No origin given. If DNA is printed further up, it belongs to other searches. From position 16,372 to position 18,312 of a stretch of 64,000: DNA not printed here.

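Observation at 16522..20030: Orphan N6-adenine methyltransferase translationally coupled to a membrane Ser/Thr kinase, right beside dnaA-dnaN-recF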

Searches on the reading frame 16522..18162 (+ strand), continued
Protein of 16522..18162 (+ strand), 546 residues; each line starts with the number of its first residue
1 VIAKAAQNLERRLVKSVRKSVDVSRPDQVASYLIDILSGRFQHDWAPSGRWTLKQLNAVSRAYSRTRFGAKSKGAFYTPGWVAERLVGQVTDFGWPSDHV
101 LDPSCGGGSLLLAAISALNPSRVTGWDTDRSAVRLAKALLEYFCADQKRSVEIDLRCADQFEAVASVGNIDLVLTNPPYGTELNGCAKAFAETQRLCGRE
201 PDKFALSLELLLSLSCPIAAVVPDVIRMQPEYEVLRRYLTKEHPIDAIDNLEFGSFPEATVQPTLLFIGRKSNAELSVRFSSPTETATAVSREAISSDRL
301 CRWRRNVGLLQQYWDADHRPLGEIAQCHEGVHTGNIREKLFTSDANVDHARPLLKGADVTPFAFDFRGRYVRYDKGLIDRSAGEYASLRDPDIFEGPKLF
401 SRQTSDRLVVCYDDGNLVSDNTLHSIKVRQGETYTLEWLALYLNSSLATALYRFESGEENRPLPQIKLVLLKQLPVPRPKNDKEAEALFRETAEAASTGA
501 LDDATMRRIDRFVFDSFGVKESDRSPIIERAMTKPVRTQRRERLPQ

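Call 17: search_solved_structures(query=A1, max_evalue=0.01)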
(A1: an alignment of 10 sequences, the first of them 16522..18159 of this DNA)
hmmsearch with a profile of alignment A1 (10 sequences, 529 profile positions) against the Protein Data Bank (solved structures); distinct sequences matched with E-value up to 0.01: 33.
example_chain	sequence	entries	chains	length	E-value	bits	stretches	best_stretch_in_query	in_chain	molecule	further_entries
7qw5_A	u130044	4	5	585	1.8e-17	66.3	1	56-265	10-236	Modification methylase BseCI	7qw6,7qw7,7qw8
7bst_D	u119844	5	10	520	4.5e-16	61.7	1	43-292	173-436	Type I restriction enzyme EcoR124II M protein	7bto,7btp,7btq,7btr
3lkd_A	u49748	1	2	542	1.1e-15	60.3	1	47-292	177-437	Type I restriction-modification system methyltransferase subunit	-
2okc_A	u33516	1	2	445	3.2e-15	58.9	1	57-286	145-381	Type I restriction enzyme StySJI M protein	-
7vru_A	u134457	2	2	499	9.5e-13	50.7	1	46-276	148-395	Site-specific DNA-methyltransferase (adenine-specific)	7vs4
3ufb_A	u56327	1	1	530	7.1e-12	47.8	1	42-111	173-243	Type I restriction-modification system methyltransferase subunit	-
7lni_A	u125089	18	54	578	9.9e-11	44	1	109-306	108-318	Site-specific DNA-methyltransferase (adenine-specific)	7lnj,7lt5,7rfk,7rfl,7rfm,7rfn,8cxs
8cxz_A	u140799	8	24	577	1e-10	44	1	109-306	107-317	Site-specific DNA-methyltransferase (adenine-specific)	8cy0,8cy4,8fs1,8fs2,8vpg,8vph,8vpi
5ybb_A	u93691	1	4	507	1.4e-09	40.2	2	40-102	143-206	Type I restriction-modification system methyltransferase subunit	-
8w0p_A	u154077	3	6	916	9.4e-08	34.2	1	149-269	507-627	RM.BsaXI | site-specific DNA-methyltransferase (adenine-specific)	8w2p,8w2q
2y7c_B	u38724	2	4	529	2.3e-07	32.9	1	55-263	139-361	TYPE I RESTRICTION ENZYME ECOKI M PROTEIN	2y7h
2ar0_A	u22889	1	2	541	2.4e-07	32.9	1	55-263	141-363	Type I restriction enzyme EcoKI M protein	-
9ohl_C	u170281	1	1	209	1.7e-06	30.1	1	69-175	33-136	rRNA N(6)-adenosine-methyltransferase METTL5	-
6h2u_A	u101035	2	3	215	1.8e-06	30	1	69-175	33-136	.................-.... protein 5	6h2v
8c45_A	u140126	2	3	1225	2.7e-06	29.4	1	157-279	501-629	site-specific DNA-methyltransferase (adenine-specific)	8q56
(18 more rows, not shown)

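Call 18: find_encoding_contigs(protein=P0007, flank=10000, max_places=2)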
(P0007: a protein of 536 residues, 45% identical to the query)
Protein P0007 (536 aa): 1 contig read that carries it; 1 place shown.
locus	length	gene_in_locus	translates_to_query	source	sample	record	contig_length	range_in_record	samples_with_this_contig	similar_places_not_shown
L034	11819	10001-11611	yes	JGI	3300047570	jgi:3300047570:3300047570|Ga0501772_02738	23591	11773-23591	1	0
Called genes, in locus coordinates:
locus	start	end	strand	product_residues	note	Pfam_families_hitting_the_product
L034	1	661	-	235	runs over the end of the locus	PF01171:ATP_bind_3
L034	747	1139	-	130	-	-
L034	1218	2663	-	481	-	-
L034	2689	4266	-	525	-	PF00118:Cpn60_TCP1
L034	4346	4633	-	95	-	PF00166:Cpn10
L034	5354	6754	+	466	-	PF11638:DnaA_N, PF00308:Bac_DnaA, PF01695:IstB_IS21 (weak), PF00004:AAA (weak), PF22688:Hda_lid (faint), PF08299:Bac_DnaA_C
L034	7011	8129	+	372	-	PF00712:DNA_pol3_beta, PF02767:DNA_pol3_beta_2, PF02768:DNA_pol3_beta_3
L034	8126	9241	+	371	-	PF02463:SMC_N, PF13175:AAA_15, PF13476:AAA_23 (weak), PF13304:AAA_21 (weak)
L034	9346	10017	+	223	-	-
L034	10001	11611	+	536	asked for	PF02384:N6_Mtase, PF05175:MTS, PF13847:Methyltransf_31 (faint), PF12950:TaqI_C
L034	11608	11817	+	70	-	?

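Call 19: find_encoding_contigs(protein=P0002, flank=10000, max_places=2)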
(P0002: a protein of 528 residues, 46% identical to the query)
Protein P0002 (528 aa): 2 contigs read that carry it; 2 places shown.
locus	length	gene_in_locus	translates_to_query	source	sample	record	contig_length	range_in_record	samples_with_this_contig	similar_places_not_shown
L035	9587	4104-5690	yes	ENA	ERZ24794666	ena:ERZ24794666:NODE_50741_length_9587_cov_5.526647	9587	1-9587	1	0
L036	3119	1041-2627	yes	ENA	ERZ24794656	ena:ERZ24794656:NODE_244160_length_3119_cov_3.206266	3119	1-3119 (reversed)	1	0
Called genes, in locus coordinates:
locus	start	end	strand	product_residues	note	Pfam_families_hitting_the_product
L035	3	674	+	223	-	?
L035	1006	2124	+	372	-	PF00712:DNA_pol3_beta, PF02767:DNA_pol3_beta_2, PF02768:DNA_pol3_beta_3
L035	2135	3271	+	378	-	PF02463:SMC_N, PF13175:AAA_15, PF13476:AAA_23, PF13304:AAA_21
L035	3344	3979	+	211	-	-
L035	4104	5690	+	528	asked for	PF02384:N6_Mtase, PF12950:TaqI_C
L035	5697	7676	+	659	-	PF00069:Pkinase, PF07714:PK_Tyr_Ser-Thr, PF03109:ABC1 (weak)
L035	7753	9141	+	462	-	PF00202:Aminotran_3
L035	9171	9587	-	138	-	?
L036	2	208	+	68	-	?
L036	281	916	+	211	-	-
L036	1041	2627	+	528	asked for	PF02384:N6_Mtase, PF12950:TaqI_C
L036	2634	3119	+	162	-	?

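Call 25: search_protein_families(library=pfam, proteins=[L005:885-2552:+, L005:2670-4364:+], max_evalue=0.01)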
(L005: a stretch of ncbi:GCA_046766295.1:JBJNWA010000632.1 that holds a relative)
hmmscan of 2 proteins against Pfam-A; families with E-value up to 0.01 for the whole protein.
L005:885-2552:+ (556 aa): 6 families
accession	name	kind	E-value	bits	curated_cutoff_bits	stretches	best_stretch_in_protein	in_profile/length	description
PF12950.13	TaqI_C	-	8.2e-09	36.2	26.5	1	359-503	2-118/118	TaqI-like C-terminal specificity domain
PF02384.22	N6_Mtase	-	4.1e-07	30.1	20.4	1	83-186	21-138/311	N-6 DNA Methylase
PF05175.20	MTS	-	4e-06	27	23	1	113-184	34-109/170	Methyltransferase small domain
PF13649.12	Methyltransf_25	-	0.00012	23.2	27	1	114-179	1-70/97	Methyltransferase domain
PF08242.18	Methyltransf_12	-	0.0029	18.7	30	1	118-179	4-71/98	Methyltransferase domain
PF13847.12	Methyltransf_31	-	0.0038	17.4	27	1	114-180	7-81/145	Methyltransferase domain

L005:2670-4364:+ (565 aa): 5 families
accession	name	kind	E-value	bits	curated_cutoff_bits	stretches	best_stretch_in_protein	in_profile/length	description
PF00069.31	Pkinase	-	1.2e-36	126.9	31.7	1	33-283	3-256/263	Protein kinase domain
PF07714.23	PK_Tyr_Ser-Thr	-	6e-25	88.4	23.1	1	32-279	2-249/258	Protein tyrosine and serine/threonine kinase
PF17667.7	Pkinase_fungal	-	0.0015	17.8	24.1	1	136-209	286-368/387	Fungal protein kinase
PF01636.29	APH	-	0.0023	18.2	23.2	1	131-183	146-197/239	Phosphotransferase enzyme family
PF14531.12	Kinase-like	-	0.0044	16.8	25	1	137-208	146-215/289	Kinase-like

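Call 36: search_protein_families(library=padloc, proteins=[L027:1581-4970:+, L027:4977-8720:+, L027:8863-10569:+, L027:10628-11275:+], max_evalue=0.00001)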
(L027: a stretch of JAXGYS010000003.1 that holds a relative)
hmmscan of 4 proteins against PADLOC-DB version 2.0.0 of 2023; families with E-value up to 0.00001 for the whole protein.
L027:1581-4970:+ (1130 aa): 27 families (the best 25 are shown)
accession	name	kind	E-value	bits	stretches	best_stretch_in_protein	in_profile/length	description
PDLC01075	C3a139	-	3.3e-74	248.8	2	80-779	87-677/948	HKD+Snf2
PDLC02621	DrmD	-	2.5e-29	100.1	2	817-881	576-641/1040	DrmD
PDLC02623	DrmD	-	3e-29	99.4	1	819-920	577-681/1040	DrmD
PDLC02500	BrxHI|BrxHII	-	4.1e-28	96.4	1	811-877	521-586/933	BrxHI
PDLC02619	DrmD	-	5.8e-24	82.3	2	273-416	49-202/872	DrmD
PDLC02843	DpdE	-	2.5e-21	73.4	2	256-412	159-302/1091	DpdE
PDLC00659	HmaA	-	2.1e-20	70.2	1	818-865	565-612/1176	SNF2 helicase / DEAD-box helicase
PDLC02193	PLD_Helicase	-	1.4e-18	64.5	1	815-896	749-832/905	-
PDLC04556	PDC-M27C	-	5.2e-18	62.8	1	260-321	40-104/892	-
PDLC02504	BrxHI|BrxHII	-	1.5e-16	57.6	1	821-893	538-612/971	BrxHII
PDLC02633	DrmD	-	7.9e-16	55.2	1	819-871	583-636/839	DrmD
PDLC02840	DpdE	-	3.1e-15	53.6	1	278-410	180-305/1091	DpdE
PDLC02572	DrmA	-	1.3e-14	51.2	1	821-868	578-626/1043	DrmA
PDLC02620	DrmD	-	1e-12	44.8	1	807-867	521-581/1060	DrmD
PDLC04554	PDC-M27C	-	1.1e-12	45.1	0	260-321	40-104/1217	-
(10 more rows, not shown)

L027:4977-8720:+ (1248 aa): 12 families
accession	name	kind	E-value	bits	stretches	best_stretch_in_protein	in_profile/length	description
PDLC03601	REase_MTase_IIG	-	1.3e-42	143.8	3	427-507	332-412/1110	Type IIG restriction enzyme-methyltransferase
PDLC03596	REase_MTase_IIG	-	7e-27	91.8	2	317-607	272-564/1148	Type IIG restriction enzyme-methyltransferase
PDLC03612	REase_MTase_IIG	-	3.1e-26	89.9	3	1105-1221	1122-1244/1247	Type IIG restriction enzyme-methyltransferase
PDLC03348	MTase_II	-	2.7e-21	73.7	1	830-1220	341-708/727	Type II methyltransferase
PDLC03627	REase_MTase_IIG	-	3.5e-10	36.3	1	452-597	328-420/1136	Type IIG restriction enzyme-methyltransferase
PDLC02643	DrmMI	-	1e-09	34.8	1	582-697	599-691/1347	DrmMI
PDLC03356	MTase_II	-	1.4e-09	35.4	1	835-1048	202-397/545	Type II methyltransferase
PDLC03628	REase_MTase_IIG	-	1.4e-08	31.3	1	574-735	481-629/1100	Type IIG restriction enzyme-methyltransferase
PDLC03338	MTase_II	-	1.1e-06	25.7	0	830-908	241-318/604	Type II methyltransferase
PDLC03347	MTase_II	-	1.4e-06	25.3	0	832-913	89-175/488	Type II methyltransferase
PDLC03629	REase_MTase_IIG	-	4.5e-06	22.7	0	573-603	424-454/1182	Type IIG restriction enzyme-methyltransferase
PDLC02529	PglX|PglXI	-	7.2e-06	22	0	582-622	226-266/1189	PglX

L027:8863-10569:+ (569 aa): 33 families (the best 25 are shown)
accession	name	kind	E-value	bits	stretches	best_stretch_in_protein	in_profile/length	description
PDLC04138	mad6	-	3.3e-51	172.9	1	3-236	49-302/659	mads_6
PDLC04042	PD-T4-6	-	1.5e-44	150.8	1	4-248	8-272/292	-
PDLC04047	PD-T4-6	-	1.6e-42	143.8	1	3-253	8-277/327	-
PDLC04053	PD-T4-6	-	4.3e-41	139.4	1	6-250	10-273/311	-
PDLC04060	PD-T4-6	-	9.3e-38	128.3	1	3-247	6-268/486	-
PDLC04061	PD-T4-6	-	3.2e-36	123.9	1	5-249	16-284/510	-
PDLC04057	PD-T4-6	-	2e-31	107.5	1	5-248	8-270/443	-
PDLC04054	PD-T4-6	-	1.8e-30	104.5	1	7-247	12-272/347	-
PDLC04043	PD-T4-6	-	6.6e-30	102.5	1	11-247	21-276/452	-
PDLC04048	PD-T4-6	-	2.6e-29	100.7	1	3-247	8-271/354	-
PDLC04039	PD-T4-6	-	1.5e-28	98.1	1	6-247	15-274/458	-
PDLC04052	PD-T4-6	-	1.3e-25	88.6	1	3-243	7-271/496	-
PDLC04064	PD-T4-6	-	5.9e-25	86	1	13-243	28-275/369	-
PDLC04040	PD-T4-6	-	5.7e-24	82.7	1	13-245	2-262/547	-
PDLC01088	C3a189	-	6.6e-24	82.5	1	13-234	5-248/840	kinase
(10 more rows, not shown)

L027:10628-11275:+ (216 aa): 0 families

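Call 40: predict_structure(alignment_id=A1)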
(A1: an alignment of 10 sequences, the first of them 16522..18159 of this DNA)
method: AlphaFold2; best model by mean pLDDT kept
length: 546 residues; sequences in the alignment: 10
mean_pLDDT: 86.5   pTM: 0.79
mean pLDDT of the five models: 86.5, 86.1, 85.3, 83.4, 80.5
residues with pLDDT >= 90: 283; 70-90: 216; 50-70: 33; < 50: 14
segments of 3 or more residues with pLDDT < 50: 72-74, 537-546
pLDDT, mean of each block of 10 residues (from residue 1): 79 91 90 92 82 91 81 64 93 93 91 96 93 95 94 93 80 89 86 79 89 91 85 88 86 76 87 76 81 86 77 88 94 88 92 92 93 91 89 92 81 93 92 94 94 78 71 93 96 87 92 95 90 56 35
secondary structure, 60 per line:
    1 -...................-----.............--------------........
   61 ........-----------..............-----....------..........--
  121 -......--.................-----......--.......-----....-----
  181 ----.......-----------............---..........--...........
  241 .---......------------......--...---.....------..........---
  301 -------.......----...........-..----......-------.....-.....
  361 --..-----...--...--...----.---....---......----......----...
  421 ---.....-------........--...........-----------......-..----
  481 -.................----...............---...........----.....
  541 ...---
elements in order: H2-20 H26-38 H53-68 H80-93 E99-102 H109-118 E122-127 H130-146 E152-157 H160-166 E172-175 H185-191 H203-214 E218-223 H224-227 H230-241 E245-250 E263-268 E277-281 E288-291 H292-297 H308-314 H321-324 E325-329 H337-340 E350-354 E370-372 H391-394 E398-403 E408-413 E418-420 E424-428 H436-443 H446-456 H468-473 H482-498 H503-517 H521-531 H536-543

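Call 42: fold_search(model_id=the predicted structure, library=pdb)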
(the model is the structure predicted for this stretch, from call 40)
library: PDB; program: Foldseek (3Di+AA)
matches with E <= 10: 1791; with E <= 0.001: 608
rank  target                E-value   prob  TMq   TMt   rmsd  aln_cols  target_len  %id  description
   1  7lni_A                6.3e-24  1.00  0.67  0.67   4.9       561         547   15  SeMet CamA Adenine Methyltransferase Complexed to Cognate Substrate DNA (released 2021-05-19)
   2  7qw5_A                1.3e-23  1.00  0.65  0.65   4.9       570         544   17  Adenine-specific DNA methyltransferase M.BseCI complexed with AdoHcy and cognate unmethylated DNA duplex (released 2023-01-25)
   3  7qw7_A                1.9e-23  1.00  0.66  0.65   5.0       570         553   18  Adenine-specific DNA methyltransferase M.BseCI complexed with AdoHcy and cognate fully methylated DNA duplex (released 2023-01-25)
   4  7qw6_A                2.6e-23  1.00  0.65  0.64   5.6       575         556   17  Adenine-specific DNA methyltransferase M.BseCI complexed with AdoHcy and cognate hemimethylated DNA duplex (released 2023-01-25)
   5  7rfl_C                4.3e-23  1.00  0.65  0.66   5.2       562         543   16  CamA Adenine Methyltransferase Complexed to Cognate Substrate DNA and Inhibitor SGC0946 (released 2021-09-15)
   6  7lnj_A                5.1e-23  1.00  0.67  0.68   4.7       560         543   15  CamA Adenine Methyltransferase Complexed to Cognate Substrate DNA (released 2021-05-19)
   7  7rfk_C                5.3e-23  1.00  0.68  0.66   4.8       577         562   16  CamA Adenine Methyltransferase Complexed to Cognate Substrate DNA and Inhibitor Sinefungin (released 2021-09-15)
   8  7lni_B                7.4e-23  1.00  0.66  0.65   5.2       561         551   15  SeMet CamA Adenine Methyltransferase Complexed to Cognate Substrate DNA (released 2021-05-19)
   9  8vpg_C                7.4e-23  1.00  0.65  0.66   5.2       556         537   15  CamA Adenine Methyltransferase Complexed to Cognate Substrate DNA and Containing Quinoline-based SGI-1027 Analog 455 (released 2024-09-25)
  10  8cxw_B                7.8e-23  1.00  0.64  0.64   5.4       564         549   16  CamA Adenine Methyltransferase Complexed to Cognate Substrate DNA and Inhibitor piclidenoson (Compound 4) (released 2023-01-11)
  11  7rfk_B                1.1e-22  1.00  0.67  0.64   5.3       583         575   16  CamA Adenine Methyltransferase Complexed to Cognate Substrate DNA and Inhibitor Sinefungin (released 2021-09-15)
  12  7lni_C                1.2e-22  1.00  0.66  0.67   5.0       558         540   16  SeMet CamA Adenine Methyltransferase Complexed to Cognate Substrate DNA (released 2021-05-19)
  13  7rfm_B                1.2e-22  1.00  0.65  0.64   5.3       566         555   16  CamA Adenine Methyltransferase Complexed to Cognate Substrate DNA and Inhibitor EPZ004777 (released 2021-09-15)
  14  8cxt_A                1.3e-22  1.00  0.66  0.66   4.9       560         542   16  CamA Adenine Methyltransferase Complexed to Cognate Substrate DNA and Inhibitor N6-benzyladenosine (Compound 1) (released 2023-01-11)
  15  7lt5_C                1.4e-22  1.00  0.67  0.65   5.3       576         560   16  CamA Adenine Methyltransferase Complexed to Cognate Substrate DNA and Cofactor SAH (released 2021-05-19)
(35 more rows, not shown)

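Call 48: find_related_loci(query=A1, collection=metagenome_contigs, flank=7000)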
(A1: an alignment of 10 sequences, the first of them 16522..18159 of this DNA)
Query A1 (546 aa) in metagenome_contigs; peptide patterns used: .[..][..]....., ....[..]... (x = any residue, [..] = any of these).
85 stretches matched a pattern; 35 encode a relative of the query (tblastn E <= 1e-3); 35 distinct loci.
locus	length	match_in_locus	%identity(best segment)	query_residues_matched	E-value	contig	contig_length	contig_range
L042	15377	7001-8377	27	61-477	7e-29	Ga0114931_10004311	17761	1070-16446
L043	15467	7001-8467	26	67-525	1e-26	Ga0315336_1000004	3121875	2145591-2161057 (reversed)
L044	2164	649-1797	29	170-523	8e-26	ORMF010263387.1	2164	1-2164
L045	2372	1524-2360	32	58-335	6e-25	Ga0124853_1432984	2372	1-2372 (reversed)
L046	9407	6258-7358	27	148-484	4e-24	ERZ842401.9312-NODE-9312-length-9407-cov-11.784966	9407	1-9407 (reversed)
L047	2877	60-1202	25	170-523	5e-24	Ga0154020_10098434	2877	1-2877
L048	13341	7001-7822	28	170-421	2e-22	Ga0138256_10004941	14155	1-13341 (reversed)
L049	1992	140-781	32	318-519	2e-22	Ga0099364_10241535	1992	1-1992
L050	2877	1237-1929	30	326-540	1e-21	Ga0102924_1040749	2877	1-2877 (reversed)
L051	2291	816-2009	25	162-531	5e-21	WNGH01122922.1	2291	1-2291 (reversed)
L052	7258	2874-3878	25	170-478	1e-20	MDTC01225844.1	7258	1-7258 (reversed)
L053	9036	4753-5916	26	170-529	2e-20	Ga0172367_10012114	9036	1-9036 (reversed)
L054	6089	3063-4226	26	170-529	2e-20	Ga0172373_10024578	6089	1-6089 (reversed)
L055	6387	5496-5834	42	321-430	3e-20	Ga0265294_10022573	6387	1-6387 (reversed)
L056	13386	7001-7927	27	170-454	4e-20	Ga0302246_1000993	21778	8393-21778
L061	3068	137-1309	25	162-523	9e-20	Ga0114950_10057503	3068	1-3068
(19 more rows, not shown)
